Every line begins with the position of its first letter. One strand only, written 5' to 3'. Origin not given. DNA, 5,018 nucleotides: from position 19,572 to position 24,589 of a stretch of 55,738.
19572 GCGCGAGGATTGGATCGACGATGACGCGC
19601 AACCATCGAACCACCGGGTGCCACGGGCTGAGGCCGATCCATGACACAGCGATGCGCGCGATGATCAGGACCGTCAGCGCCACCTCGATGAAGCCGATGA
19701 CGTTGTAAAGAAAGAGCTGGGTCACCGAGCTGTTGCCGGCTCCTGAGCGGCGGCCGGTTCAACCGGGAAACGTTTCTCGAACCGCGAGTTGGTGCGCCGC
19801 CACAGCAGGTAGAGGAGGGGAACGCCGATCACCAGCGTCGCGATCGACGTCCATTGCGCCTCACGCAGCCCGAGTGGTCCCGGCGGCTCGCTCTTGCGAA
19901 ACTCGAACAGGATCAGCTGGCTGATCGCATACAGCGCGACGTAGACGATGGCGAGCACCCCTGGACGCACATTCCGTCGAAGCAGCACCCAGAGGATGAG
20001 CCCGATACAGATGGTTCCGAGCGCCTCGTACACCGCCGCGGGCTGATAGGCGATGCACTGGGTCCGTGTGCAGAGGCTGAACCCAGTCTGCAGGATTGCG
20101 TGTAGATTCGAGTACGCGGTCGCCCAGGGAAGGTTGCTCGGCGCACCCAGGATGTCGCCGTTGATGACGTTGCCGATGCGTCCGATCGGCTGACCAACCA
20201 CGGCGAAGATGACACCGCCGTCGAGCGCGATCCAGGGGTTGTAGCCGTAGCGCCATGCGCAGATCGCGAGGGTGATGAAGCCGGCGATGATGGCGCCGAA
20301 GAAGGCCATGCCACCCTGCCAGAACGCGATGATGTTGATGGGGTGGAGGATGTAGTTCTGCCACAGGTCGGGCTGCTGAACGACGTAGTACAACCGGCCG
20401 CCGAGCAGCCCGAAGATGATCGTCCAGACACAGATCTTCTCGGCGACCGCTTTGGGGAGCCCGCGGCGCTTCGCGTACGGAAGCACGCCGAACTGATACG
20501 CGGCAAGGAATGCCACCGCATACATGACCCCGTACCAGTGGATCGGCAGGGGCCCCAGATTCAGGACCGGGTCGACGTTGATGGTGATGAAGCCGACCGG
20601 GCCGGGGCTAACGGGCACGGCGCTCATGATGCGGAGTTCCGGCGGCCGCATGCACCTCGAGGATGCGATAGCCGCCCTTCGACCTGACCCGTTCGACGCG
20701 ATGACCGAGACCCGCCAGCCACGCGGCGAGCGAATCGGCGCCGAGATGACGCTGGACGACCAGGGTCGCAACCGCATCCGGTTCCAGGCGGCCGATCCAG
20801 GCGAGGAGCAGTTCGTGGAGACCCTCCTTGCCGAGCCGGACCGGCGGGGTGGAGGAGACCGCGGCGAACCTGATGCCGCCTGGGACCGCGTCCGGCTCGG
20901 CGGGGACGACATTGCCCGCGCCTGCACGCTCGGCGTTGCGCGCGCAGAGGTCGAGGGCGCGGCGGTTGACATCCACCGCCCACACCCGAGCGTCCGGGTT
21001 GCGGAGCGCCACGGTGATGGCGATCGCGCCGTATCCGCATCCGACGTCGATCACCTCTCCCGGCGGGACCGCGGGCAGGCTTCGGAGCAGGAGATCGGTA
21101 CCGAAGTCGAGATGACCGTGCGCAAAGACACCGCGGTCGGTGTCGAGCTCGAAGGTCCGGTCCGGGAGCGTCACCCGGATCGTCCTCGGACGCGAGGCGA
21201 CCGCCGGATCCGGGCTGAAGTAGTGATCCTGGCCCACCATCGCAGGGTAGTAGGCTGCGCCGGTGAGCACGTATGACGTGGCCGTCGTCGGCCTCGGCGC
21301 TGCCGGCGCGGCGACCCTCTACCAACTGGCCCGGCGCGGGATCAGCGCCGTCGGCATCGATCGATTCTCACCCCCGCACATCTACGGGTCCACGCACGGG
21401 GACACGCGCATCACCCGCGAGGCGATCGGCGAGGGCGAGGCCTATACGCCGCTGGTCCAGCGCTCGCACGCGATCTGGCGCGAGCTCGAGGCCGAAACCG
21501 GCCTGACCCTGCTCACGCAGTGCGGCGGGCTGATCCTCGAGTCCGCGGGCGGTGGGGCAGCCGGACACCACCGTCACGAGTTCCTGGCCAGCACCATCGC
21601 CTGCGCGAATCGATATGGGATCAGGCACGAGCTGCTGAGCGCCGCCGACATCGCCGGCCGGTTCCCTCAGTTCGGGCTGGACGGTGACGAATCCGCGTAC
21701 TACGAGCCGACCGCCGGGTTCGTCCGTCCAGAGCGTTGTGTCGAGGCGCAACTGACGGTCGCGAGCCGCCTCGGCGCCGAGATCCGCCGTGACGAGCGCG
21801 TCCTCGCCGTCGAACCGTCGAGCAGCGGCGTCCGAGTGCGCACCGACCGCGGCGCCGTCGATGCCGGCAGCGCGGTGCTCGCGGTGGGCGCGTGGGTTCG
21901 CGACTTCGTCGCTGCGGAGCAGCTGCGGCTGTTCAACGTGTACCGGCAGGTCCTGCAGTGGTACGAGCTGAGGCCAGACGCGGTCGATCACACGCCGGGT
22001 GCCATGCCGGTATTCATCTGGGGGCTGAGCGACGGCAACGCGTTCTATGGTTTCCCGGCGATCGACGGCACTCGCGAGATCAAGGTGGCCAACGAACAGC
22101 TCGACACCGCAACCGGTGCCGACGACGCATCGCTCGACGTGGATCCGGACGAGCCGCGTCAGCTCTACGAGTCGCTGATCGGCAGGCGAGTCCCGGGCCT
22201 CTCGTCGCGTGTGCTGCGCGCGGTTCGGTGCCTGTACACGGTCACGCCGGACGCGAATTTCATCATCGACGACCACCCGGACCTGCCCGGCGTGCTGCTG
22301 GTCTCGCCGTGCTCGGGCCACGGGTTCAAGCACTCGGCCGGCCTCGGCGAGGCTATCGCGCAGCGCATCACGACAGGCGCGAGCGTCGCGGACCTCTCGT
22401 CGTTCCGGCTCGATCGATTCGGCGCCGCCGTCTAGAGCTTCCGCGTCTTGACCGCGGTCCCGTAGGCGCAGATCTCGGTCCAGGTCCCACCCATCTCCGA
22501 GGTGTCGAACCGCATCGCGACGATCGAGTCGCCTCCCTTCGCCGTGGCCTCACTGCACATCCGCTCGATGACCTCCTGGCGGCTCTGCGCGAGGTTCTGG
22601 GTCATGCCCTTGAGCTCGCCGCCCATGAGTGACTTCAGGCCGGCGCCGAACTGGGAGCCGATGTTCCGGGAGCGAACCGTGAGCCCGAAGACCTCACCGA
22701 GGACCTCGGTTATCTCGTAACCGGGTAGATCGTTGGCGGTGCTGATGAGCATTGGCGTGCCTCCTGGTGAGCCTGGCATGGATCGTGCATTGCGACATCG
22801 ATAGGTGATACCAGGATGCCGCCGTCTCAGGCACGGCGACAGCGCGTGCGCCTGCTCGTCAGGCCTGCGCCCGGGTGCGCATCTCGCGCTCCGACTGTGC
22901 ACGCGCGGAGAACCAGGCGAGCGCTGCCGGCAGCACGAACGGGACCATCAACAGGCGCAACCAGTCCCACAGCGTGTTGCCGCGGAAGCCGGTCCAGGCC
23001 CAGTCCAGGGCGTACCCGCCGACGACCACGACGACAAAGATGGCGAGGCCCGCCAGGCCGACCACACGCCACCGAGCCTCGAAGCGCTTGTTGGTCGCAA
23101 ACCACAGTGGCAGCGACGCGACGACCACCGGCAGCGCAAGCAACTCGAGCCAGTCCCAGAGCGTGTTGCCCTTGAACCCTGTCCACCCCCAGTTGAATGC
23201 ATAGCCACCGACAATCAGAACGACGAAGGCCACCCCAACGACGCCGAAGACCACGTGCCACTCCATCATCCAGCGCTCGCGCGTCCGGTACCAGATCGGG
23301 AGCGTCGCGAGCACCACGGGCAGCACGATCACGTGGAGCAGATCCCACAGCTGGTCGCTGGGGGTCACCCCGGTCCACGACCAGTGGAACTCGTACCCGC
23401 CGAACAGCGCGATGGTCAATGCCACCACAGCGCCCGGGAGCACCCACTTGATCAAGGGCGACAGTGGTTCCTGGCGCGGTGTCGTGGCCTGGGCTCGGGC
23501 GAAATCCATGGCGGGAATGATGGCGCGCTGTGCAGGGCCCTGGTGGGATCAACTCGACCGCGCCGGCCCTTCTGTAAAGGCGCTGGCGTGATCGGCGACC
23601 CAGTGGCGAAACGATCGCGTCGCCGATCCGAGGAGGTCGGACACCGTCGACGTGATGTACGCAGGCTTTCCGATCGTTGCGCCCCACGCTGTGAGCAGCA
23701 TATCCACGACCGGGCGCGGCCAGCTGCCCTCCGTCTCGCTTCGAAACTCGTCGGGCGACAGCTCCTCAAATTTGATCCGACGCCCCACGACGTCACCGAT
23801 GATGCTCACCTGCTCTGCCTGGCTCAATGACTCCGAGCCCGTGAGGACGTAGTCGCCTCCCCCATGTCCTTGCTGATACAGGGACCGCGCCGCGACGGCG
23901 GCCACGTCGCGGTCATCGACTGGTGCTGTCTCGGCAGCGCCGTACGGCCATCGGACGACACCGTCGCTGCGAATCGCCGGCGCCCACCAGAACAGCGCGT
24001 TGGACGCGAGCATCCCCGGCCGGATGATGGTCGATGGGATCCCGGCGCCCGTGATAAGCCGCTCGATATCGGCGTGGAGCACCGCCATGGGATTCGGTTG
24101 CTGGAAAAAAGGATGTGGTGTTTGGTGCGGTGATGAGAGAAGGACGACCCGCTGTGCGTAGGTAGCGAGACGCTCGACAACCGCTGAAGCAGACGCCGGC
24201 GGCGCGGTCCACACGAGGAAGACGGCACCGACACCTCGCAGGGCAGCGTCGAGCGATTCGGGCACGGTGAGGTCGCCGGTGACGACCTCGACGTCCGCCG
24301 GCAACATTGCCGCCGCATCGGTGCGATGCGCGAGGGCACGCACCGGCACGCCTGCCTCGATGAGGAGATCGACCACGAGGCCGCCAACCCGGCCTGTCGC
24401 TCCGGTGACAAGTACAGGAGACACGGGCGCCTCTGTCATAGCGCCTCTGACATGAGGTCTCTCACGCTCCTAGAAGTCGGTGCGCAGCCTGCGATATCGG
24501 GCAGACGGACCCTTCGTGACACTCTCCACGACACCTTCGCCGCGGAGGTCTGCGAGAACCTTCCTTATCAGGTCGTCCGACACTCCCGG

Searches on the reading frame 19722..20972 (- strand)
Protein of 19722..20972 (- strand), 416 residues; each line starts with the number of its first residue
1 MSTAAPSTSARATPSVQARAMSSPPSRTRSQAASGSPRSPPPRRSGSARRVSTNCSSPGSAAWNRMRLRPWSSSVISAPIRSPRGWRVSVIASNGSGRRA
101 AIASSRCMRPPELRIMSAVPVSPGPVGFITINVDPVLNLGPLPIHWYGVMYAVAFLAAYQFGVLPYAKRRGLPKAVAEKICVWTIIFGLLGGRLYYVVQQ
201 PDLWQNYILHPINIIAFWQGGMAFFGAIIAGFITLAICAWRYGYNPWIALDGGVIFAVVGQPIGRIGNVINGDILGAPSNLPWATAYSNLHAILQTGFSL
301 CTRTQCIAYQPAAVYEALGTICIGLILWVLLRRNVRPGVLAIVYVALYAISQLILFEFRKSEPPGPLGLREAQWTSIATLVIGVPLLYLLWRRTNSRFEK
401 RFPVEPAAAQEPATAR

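Call 8: search_protein_families(library=pfam, proteins=[window:19722-20972:-], max_evalue=0.001)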
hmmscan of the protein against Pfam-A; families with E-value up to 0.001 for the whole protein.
window:19722-20972:- (416 aa): 1 family
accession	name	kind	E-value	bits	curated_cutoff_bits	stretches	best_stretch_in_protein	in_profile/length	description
PF01790.23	LGT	-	1.2e-49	169.3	24.9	1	137-388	4-239/240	Prolipoprotein diacylglyceryl transferase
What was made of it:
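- On Bacterial lipoprotein - protein C: The Lgt gene lies at 19722-20972 (call 8).
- Checked: C has the lipobox V-A-G-C, and an Lgt gene is present at 19722-20972 (call 8).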

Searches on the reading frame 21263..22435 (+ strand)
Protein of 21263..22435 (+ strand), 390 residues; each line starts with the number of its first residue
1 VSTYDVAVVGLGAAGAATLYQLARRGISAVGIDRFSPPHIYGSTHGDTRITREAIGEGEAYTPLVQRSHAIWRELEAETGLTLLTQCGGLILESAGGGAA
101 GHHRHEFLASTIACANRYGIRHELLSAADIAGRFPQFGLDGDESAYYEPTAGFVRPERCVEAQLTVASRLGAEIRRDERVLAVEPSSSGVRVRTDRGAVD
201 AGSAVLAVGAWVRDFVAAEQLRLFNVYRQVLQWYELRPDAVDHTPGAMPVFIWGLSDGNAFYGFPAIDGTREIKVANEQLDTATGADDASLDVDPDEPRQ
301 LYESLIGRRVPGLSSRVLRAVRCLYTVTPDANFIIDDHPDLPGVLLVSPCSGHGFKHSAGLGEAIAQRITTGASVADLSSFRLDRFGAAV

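Call 8: search_protein_families(library=pfam, proteins=[window:21263-22435:+], max_evalue=0.001)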
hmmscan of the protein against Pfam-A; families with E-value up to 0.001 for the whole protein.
window:21263-22435:+ (390 aa): 1 family
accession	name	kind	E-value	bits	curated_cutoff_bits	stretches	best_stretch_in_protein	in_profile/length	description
PF01266.30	DAO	-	4.1e-49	168.4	27.9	1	5-368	1-353/353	FAD dependent oxidoreductase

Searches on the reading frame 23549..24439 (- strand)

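Call 8: search_protein_families(library=pfam, proteins=[window:23549-24439:-], max_evalue=0.001)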
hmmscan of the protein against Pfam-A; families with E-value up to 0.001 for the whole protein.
window:23549-24439:- (296 aa): 3 families
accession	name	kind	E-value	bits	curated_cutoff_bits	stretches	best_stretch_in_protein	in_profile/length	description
PF05368.20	NmrA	-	1.6e-17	64.5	27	1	8-78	4-78/298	NmrA-like family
PF13460.12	NAD_binding_10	-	5.3e-17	62.7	27.2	1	13-186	1-180/184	NAD(P)H-binding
PF01370.27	Epimerase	-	5.1e-08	33.1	20.9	1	9-79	1-73/240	NAD dependent epimerase/dehydratase family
